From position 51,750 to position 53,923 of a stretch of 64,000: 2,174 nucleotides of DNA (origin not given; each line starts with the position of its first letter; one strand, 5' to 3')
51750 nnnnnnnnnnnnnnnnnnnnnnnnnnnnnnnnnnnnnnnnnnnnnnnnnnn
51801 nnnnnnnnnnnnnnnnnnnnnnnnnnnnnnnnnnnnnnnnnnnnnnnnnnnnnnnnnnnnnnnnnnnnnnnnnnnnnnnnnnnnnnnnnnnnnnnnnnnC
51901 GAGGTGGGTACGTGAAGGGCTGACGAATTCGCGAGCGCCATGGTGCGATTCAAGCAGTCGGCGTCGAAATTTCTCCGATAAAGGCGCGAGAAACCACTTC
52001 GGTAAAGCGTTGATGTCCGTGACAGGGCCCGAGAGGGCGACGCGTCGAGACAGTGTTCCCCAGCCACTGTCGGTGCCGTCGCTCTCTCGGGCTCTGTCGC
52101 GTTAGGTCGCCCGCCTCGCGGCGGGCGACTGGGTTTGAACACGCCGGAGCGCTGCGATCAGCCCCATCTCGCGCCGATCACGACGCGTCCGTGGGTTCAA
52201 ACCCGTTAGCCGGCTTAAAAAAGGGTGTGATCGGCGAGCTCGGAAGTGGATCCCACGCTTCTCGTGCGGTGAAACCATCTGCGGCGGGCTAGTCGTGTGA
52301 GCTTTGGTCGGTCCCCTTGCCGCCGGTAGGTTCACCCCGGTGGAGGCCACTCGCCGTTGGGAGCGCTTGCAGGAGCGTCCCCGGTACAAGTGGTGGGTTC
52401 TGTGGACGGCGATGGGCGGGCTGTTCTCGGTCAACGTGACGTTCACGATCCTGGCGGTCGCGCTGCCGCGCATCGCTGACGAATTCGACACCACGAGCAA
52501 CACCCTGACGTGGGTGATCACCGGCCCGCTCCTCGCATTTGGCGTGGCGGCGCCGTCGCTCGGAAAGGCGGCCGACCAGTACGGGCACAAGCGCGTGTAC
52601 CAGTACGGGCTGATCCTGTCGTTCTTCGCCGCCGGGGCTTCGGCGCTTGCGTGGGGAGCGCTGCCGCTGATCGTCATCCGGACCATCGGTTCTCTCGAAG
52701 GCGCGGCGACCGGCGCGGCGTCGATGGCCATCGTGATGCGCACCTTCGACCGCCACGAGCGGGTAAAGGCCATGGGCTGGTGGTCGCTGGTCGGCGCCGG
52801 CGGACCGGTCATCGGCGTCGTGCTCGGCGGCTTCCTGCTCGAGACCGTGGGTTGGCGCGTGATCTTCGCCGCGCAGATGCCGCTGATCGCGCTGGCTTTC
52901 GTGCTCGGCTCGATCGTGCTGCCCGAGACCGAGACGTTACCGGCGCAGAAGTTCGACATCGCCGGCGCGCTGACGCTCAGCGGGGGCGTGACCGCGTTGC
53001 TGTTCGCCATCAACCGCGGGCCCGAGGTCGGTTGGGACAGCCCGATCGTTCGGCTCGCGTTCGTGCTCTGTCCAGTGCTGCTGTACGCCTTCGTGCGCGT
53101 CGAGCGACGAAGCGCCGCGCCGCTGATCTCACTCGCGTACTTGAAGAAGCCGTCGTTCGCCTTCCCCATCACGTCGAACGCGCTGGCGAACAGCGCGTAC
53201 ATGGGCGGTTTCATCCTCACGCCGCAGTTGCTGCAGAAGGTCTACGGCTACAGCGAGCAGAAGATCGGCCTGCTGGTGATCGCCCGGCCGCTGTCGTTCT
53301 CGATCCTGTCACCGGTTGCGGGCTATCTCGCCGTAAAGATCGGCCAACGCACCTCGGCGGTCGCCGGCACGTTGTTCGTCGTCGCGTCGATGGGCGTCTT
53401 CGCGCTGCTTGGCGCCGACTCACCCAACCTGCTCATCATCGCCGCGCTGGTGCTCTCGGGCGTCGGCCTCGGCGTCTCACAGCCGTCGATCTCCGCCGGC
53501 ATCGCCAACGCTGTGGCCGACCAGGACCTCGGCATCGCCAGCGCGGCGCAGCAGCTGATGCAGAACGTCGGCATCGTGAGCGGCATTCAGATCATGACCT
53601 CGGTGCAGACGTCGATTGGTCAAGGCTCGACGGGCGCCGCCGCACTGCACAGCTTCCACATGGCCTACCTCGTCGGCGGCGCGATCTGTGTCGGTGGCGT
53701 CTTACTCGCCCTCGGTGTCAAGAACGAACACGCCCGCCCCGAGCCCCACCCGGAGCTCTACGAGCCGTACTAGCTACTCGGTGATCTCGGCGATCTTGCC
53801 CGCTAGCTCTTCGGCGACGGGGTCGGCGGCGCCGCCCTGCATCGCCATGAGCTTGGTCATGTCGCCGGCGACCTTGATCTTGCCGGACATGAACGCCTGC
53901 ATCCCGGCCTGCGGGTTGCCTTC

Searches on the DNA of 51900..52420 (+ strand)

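Call 77: search_rna_families(source=window, start=51900, end=52420, threshold=evalue, max_evalue=1)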
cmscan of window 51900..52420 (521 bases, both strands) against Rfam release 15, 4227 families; matches with E-value up to 1: 4.
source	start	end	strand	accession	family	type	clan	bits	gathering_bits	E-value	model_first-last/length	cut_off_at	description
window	52011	52111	+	RF03240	MIR5534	Gene; miRNA;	-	32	79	0.00029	1-102/102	no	MIR5534 microRNA precursor family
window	52029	52090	-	RF00897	mir-675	Gene; miRNA;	-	24.5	86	0.15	1-73/73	no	mir-675 microRNA precursor family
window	52025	52096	+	RF03790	MIR8008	Gene; miRNA;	-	23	66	0.028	1-55/55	no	MIR8008 microRNA precursor family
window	52017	52106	+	RF03766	mir-3155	Gene; miRNA;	-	22.2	70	0.042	1-56/56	no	mir-3155 microRNA precursor family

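Call 79: search_dna_similar(query=window:52100-52320:+, collection=plasmids, mode=distant, max_evalue=0.01, max_rows=10)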
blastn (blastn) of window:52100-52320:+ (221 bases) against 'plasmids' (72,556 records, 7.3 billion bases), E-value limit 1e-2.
No match.

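Call 81: search_dna_similar(query=window:52100-52320:+, collection=phages, mode=distant, max_evalue=0.01, max_rows=10)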
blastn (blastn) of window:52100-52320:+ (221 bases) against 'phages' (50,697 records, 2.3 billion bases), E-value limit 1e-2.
No match.

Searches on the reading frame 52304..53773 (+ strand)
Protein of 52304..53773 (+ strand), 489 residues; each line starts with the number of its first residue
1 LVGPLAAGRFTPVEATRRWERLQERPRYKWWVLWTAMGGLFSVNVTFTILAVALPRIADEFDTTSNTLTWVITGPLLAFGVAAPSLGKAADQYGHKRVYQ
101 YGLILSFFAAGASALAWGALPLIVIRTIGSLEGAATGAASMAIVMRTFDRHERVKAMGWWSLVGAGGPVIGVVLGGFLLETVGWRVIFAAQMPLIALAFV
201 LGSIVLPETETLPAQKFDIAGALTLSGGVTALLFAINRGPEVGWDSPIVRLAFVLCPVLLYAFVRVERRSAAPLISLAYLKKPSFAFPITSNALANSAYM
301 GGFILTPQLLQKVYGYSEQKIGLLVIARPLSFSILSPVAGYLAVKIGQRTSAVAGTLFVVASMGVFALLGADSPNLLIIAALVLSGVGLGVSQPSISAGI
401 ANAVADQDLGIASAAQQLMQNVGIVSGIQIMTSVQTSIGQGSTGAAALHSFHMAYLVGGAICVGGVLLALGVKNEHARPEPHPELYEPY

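Call 11: search_protein_families(library=pfam, proteins=[window:52304-53773:+])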
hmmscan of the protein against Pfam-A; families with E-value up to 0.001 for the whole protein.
window:52304-53773:+ (489 aa): 1 family
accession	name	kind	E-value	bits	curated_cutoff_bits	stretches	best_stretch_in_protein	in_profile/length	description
PF07690.21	MFS_1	-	3.4e-56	191.1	33.4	2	39-427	4-346/347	Major Facilitator Superfamily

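Call 34: find_homologous_proteins(query=window:52340-53773:+, max_evalue=1e-40)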
Query window:52340-53773:+ (477 aa): 2799 proteins with E <= 1e-40 among 8000 candidates; the best 120 are listed.
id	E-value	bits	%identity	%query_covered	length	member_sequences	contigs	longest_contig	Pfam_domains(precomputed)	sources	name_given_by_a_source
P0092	5.5e-262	888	92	95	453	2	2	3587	PF07690.22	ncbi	-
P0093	6.2e-256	868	84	99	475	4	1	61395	PF07690.22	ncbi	-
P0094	2.3e-251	853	82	100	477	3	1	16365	PF07690.22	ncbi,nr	ncbi:MAG TPA: MFS transporter [Acidimicrobiales bacterium]|nr:MFS transporter [Acidimicrobiales bact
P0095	5.0e-248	842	87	95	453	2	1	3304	PF07690.22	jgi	-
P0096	7.5e-248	842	86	95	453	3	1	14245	PF07690.22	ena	-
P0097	6.6e-247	838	86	95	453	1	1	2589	PF07690.22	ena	-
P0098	1.1e-246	838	85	95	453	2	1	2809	PF07690.22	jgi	jgi:EmrB/QacA subfamily drug resistance transporter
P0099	2.2e-246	837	85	95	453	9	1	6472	PF07690.22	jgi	jgi:EmrB/QacA subfamily drug resistance transporter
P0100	1.2e-238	811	80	99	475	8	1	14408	PF07690.22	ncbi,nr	ncbi:MAG: MFS transporter [Actinobacteria bacterium]|nr:MFS transporter [Actinomycetota bacterium]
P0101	6.1e-237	806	78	100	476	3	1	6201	PF07690.22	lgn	-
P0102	1.3e-236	804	82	95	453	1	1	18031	PF07690.22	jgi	jgi:EmrB/QacA subfamily drug resistance transporter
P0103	5.8e-236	802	82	95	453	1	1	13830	PF07690.22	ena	-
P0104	6.3e-236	802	78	100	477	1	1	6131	PF07690.22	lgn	-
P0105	4.2e-235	799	79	99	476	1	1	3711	PF07690.22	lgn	-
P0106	7.3e-233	792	82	95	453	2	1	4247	PF07690.22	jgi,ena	-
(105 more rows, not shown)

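Call 35: find_encoding_contigs(protein=P0092, flank=10000, max_places=3)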
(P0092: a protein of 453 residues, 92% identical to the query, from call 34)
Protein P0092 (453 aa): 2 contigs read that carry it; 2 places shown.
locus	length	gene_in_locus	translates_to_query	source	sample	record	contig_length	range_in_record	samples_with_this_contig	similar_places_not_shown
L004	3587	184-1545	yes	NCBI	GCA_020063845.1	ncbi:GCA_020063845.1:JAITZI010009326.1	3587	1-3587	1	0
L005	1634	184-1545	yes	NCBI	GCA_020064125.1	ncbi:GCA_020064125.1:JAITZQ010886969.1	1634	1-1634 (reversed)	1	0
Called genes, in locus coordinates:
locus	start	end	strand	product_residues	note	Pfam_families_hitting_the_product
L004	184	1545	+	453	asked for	PF07690:MFS_1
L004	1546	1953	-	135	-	PF02036:SCP2 (weak)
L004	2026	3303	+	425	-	PF00083:Sugar_tr, PF07690:MFS_1, PF00083:Sugar_tr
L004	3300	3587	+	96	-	?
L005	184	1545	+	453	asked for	PF07690:MFS_1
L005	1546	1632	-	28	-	?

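Call 36: find_encoding_contigs(protein=P0093, flank=10000, max_places=3)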
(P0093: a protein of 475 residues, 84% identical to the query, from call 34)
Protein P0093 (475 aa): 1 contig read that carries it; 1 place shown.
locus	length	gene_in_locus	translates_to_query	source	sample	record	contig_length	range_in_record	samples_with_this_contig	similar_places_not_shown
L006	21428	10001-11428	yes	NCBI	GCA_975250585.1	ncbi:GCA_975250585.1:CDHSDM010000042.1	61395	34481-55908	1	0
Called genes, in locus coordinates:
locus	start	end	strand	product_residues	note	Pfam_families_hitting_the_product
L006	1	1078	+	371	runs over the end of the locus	PF00266:Aminotran_5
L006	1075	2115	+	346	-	PF03054:tRNA_Me_trans, PF20259:tRNA_Me_trans_M, PF20258:tRNA_Me_trans_C (weak)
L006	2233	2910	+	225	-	PF01323:DSBA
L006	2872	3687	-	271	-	-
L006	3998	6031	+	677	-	PF22745:Nlig-Ia, PF01653:DNA_ligase_aden, PF03120:OB_DNA_ligase, PF03119:DNA_ligase_ZBD (weak), PF14520:HHH_5 (faint), PF12826:HHH_2, PF00533:BRCT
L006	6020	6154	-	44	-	-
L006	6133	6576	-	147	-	-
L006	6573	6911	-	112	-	-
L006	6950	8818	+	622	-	PF00069:Pkinase, PF07714:PK_Tyr_Ser-Thr, PF01636:APH (faint), PF03109:ABC1 (weak), PF03793:PASTA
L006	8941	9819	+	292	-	PF00106:adh_short, PF08659:KR, PF13561:adh_short_C2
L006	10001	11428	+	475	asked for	PF07690:MFS_1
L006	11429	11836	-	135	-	PF02036:SCP2 (weak)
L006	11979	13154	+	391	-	PF15780:ASH (faint), PF22073:Cep192_D4 (faint), PF22544:HYDIN_VesB_CFA65-like_Ig (weak)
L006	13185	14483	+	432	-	PF00083:Sugar_tr, PF07690:MFS_1, PF00083:Sugar_tr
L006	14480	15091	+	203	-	-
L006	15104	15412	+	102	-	PF13187:Fer4_9 (faint), PF13484:Fer4_16 (faint), PF12797:Fer4_2 (faint), PF13237:Fer4_10 (faint), PF00037:Fer4 (faint), PF12837:Fer4_6 (faint), PF14697:Fer4_21, PF12838:Fer4_7 (weak)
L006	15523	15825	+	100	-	PF02686:GatC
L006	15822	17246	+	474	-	PF01425:Amidase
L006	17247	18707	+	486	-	PF02934:GatB_N, PF02637:GatB_Yqey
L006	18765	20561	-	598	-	PF08439:Peptidase_M3_N (weak), PF01432:Peptidase_M3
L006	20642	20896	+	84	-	-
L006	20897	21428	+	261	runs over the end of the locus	PF02861:Clp_N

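Call 37: find_encoding_contigs(protein=P0096, flank=10000, max_places=3)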
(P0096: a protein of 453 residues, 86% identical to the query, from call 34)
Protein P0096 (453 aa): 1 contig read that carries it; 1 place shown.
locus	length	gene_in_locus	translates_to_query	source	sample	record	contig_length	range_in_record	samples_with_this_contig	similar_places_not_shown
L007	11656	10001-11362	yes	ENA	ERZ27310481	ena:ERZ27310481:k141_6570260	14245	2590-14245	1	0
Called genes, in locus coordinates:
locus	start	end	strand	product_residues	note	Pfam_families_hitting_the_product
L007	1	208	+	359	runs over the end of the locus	-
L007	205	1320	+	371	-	PF00266:Aminotran_5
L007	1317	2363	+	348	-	PF03054:tRNA_Me_trans, PF20259:tRNA_Me_trans_M (weak), PF20258:tRNA_Me_trans_C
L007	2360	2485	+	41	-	-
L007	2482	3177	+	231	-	PF01323:DSBA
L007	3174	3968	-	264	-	-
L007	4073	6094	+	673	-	PF22745:Nlig-Ia, PF01653:DNA_ligase_aden, PF03120:OB_DNA_ligase, PF14520:HHH_5 (faint), PF12826:HHH_2, PF00533:BRCT, PF12738:PTCB-BRCT (weak)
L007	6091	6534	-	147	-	-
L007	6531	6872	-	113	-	-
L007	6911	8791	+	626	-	PF00069:Pkinase, PF03109:ABC1 (faint), PF07714:PK_Tyr_Ser-Thr, PF01636:APH (faint), PF03793:PASTA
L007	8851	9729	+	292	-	PF00106:adh_short, PF08659:KR, PF13561:adh_short_C2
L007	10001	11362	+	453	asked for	PF07690:MFS_1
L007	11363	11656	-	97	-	?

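Call 70: find_encoding_contigs(protein=window:52412-53773:+, flank=10000, max_places=6)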
Protein window:52412-53773:+ (453 aa): no gene with exactly this product is on record in the collection.

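Call 86: find_encoding_contigs(protein=P0102, flank=10000, max_places=2)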
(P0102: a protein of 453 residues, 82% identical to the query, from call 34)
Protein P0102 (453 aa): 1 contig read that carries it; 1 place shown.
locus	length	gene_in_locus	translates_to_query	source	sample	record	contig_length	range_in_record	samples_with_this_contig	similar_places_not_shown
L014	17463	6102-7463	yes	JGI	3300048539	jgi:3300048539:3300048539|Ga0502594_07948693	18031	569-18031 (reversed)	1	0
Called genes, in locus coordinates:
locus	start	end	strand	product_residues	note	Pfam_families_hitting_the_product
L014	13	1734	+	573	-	PF01653:DNA_ligase_aden, PF00633:HHH (faint), PF03120:OB_DNA_ligase, PF03119:DNA_ligase_ZBD (weak), PF14520:HHH_5 (faint), PF12826:HHH_2, PF00533:BRCT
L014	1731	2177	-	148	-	-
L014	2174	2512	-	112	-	-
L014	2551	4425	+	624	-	PF00069:Pkinase, PF03109:ABC1 (faint), PF07714:PK_Tyr_Ser-Thr, PF01636:APH (faint), PF03793:PASTA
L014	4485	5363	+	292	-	PF00106:adh_short, PF08659:KR, PF13561:adh_short_C2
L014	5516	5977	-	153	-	PF06271:RDD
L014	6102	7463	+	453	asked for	PF07690:MFS_1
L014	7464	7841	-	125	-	PF02036:SCP2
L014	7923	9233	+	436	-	PF00083:Sugar_tr, PF07690:MFS_1, PF00083:Sugar_tr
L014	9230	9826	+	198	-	-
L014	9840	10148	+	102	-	PF13187:Fer4_9 (faint), PF12797:Fer4_2 (faint), PF13237:Fer4_10 (faint), PF00037:Fer4 (faint), PF12837:Fer4_6 (faint), PF14697:Fer4_21, PF12838:Fer4_7 (weak)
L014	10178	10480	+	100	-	PF02686:GatC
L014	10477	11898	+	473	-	PF01425:Amidase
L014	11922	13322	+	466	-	PF02934:GatB_N, PF02637:GatB_Yqey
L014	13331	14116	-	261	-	PF00561:Abhydrolase_1, PF12697:Abhydrolase_6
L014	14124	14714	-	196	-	PF00440:TetR_N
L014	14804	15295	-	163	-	PF00293:NUDIX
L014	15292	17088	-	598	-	PF08439:Peptidase_M3_N (weak), PF01432:Peptidase_M3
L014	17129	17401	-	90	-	-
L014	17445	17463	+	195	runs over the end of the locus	?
